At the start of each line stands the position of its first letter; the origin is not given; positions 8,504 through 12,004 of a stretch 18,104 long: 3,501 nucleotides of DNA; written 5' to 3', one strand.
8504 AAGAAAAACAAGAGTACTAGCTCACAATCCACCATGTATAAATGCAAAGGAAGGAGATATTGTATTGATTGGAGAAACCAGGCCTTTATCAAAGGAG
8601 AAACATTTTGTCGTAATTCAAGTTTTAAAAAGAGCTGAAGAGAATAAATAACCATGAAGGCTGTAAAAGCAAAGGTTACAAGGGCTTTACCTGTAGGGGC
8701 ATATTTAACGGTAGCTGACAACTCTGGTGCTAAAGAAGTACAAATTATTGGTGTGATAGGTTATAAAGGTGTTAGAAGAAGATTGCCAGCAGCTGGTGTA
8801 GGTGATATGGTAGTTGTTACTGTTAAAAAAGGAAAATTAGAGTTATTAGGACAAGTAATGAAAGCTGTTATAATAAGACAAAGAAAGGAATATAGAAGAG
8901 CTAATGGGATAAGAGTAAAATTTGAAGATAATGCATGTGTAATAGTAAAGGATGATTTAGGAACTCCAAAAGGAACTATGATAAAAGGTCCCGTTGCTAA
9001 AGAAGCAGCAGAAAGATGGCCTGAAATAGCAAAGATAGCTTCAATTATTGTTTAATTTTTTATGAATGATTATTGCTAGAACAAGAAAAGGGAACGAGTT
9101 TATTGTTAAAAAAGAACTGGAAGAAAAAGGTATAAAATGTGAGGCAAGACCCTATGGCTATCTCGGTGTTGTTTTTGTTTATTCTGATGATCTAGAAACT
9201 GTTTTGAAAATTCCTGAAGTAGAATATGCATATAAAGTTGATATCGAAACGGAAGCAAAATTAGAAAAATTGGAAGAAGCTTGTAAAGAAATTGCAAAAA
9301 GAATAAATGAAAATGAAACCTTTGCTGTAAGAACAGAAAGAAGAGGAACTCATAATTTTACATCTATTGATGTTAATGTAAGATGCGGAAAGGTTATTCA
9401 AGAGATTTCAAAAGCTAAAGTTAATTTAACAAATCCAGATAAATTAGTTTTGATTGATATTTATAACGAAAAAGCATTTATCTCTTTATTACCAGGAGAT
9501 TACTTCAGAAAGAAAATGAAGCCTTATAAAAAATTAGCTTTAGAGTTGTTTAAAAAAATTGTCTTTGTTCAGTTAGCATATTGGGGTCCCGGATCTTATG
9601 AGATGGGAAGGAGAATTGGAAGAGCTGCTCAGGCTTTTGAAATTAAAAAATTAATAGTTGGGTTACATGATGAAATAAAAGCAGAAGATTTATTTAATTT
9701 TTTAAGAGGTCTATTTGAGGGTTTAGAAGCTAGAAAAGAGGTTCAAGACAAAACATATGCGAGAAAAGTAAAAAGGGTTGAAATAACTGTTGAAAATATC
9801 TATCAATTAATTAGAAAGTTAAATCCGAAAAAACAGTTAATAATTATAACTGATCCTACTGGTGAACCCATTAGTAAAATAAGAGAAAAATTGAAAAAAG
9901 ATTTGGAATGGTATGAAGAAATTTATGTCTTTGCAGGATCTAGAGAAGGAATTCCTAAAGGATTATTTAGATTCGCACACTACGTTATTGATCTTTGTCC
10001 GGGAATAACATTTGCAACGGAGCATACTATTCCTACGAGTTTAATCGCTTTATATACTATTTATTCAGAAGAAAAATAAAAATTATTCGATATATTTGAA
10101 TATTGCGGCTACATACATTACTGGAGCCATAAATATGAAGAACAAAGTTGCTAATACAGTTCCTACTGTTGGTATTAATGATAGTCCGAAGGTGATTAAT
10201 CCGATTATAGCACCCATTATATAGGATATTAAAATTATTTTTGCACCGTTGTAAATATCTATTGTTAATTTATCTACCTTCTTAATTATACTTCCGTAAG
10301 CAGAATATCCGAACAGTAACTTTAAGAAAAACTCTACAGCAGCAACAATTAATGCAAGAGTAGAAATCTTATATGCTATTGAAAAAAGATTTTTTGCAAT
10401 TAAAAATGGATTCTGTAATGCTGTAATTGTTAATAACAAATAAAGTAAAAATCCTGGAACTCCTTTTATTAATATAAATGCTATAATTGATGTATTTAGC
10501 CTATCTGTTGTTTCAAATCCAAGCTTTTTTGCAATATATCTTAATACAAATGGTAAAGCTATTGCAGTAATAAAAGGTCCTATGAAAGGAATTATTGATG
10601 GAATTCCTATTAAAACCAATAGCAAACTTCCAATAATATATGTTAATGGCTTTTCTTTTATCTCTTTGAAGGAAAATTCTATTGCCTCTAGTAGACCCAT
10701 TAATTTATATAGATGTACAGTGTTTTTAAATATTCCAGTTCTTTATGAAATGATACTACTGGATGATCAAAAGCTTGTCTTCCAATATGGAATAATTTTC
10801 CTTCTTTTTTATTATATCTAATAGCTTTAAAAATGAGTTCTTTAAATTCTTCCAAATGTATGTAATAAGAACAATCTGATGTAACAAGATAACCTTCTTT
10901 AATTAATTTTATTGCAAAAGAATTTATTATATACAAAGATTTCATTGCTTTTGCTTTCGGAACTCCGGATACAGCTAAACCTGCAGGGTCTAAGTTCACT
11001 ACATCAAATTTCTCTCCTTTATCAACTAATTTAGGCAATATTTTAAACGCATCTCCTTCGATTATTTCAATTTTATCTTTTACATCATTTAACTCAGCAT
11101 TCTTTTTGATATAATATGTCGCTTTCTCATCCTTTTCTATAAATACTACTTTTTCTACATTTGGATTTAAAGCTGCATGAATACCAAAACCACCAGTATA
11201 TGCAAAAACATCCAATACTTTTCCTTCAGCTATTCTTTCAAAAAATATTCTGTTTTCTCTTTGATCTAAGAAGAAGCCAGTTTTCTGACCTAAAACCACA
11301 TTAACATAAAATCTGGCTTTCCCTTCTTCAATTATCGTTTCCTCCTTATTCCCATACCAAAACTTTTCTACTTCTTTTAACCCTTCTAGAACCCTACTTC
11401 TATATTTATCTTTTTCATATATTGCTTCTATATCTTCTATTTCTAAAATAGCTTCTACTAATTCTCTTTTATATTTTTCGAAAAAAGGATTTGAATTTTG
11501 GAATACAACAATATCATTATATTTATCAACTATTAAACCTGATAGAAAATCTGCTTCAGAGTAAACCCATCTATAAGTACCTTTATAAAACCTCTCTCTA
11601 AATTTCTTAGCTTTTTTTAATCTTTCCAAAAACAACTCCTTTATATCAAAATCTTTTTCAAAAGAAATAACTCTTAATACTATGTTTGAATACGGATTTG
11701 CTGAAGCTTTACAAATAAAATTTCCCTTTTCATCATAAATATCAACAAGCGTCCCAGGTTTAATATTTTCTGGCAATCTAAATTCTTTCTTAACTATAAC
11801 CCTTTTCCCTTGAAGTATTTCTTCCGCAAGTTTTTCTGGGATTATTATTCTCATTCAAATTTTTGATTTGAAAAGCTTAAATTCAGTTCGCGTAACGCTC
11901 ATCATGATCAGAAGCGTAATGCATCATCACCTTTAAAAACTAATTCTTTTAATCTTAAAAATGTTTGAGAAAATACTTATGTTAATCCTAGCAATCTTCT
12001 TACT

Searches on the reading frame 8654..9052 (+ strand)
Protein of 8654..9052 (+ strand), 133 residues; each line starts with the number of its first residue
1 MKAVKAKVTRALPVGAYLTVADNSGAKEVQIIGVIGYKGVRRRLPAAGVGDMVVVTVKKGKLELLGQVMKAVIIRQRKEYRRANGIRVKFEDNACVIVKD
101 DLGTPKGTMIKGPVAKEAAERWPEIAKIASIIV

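Call 50: search_protein_families(library=pfam, proteins=[window:8654-9052:+], max_evalue=0.001)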
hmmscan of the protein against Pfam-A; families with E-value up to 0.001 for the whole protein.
window:8654-9052:+ (133 aa): 1 family
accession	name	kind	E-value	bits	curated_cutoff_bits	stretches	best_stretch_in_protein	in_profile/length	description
PF00238.24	Ribosomal_L14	-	9e-40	135.8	23.6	1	13-133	3-122/122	Ribosomal protein L14p/L23e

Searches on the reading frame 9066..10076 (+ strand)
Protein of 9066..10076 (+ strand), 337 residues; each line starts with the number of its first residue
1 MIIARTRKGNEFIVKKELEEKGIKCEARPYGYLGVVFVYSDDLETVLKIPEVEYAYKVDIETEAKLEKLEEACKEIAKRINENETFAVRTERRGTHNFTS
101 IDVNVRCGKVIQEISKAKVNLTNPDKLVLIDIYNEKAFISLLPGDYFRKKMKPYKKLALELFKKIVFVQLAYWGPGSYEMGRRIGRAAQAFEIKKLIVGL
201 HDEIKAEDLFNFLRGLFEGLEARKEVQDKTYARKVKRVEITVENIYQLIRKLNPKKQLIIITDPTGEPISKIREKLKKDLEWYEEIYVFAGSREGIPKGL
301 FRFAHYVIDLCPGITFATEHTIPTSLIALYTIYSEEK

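Call 50: search_protein_families(library=pfam, proteins=[window:9066-10076:+], max_evalue=0.001)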
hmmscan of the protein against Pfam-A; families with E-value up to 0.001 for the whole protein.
window:9066-10076:+ (337 aa): 2 families
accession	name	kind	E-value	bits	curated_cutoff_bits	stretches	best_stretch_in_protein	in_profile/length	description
PF14419.11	SPOUT_MTase_2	-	2.3e-66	222.9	28.4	1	164-335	1-173/173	AF2226-like SPOUT RNA Methylase fused to THUMP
PF02926.22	THUMP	-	5.8e-16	59.1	20.6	1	64-141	2-83/84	THUMP domain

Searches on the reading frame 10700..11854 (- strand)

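Call 50: search_protein_families(library=pfam, proteins=[window:10700-11854:-], max_evalue=0.001)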
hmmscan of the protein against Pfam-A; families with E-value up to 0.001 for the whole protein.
window:10700-11854:- (384 aa): 9 families
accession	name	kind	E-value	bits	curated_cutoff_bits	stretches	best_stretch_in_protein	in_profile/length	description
PF03602.21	Cons_hypoth95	-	6.9e-13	49.1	24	1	207-290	39-121/182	Conserved hypothetical protein 95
PF17785.7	PUA_3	-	3.7e-12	46.3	22.6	1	4-65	2-64/64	PUA-like domain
PF10672.15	Methyltrans_SAM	-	9.2e-11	42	27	1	170-293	83-206/286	S-adenosylmethionine-dependent methyltransferase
PF02005.22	TRM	-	2.7e-10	40.4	27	1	211-295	51-133/376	N2,N2-dimethylguanosine tRNA methyltransferase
PF02475.24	TRM5-TYW2_MTfase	-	4.2e-10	40.3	28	1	202-272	29-99/164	TRM5/TYW2 methyltransferase domain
PF09445.16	Methyltransf_15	-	3.9e-09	36.7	22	1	212-289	3-78/165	RNA cap guanine-N2 methyltransferase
PF01472.26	PUA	-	0.00013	22.3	24.8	1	2-58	2-58/74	PUA domain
PF01596.23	Methyltransf_3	-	0.00013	21.8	22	1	212-289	47-127/204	O-methyltransferase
PF05175.20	MTS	-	0.00077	19.6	23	0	208-274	30-95/170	Methyltransferase small domain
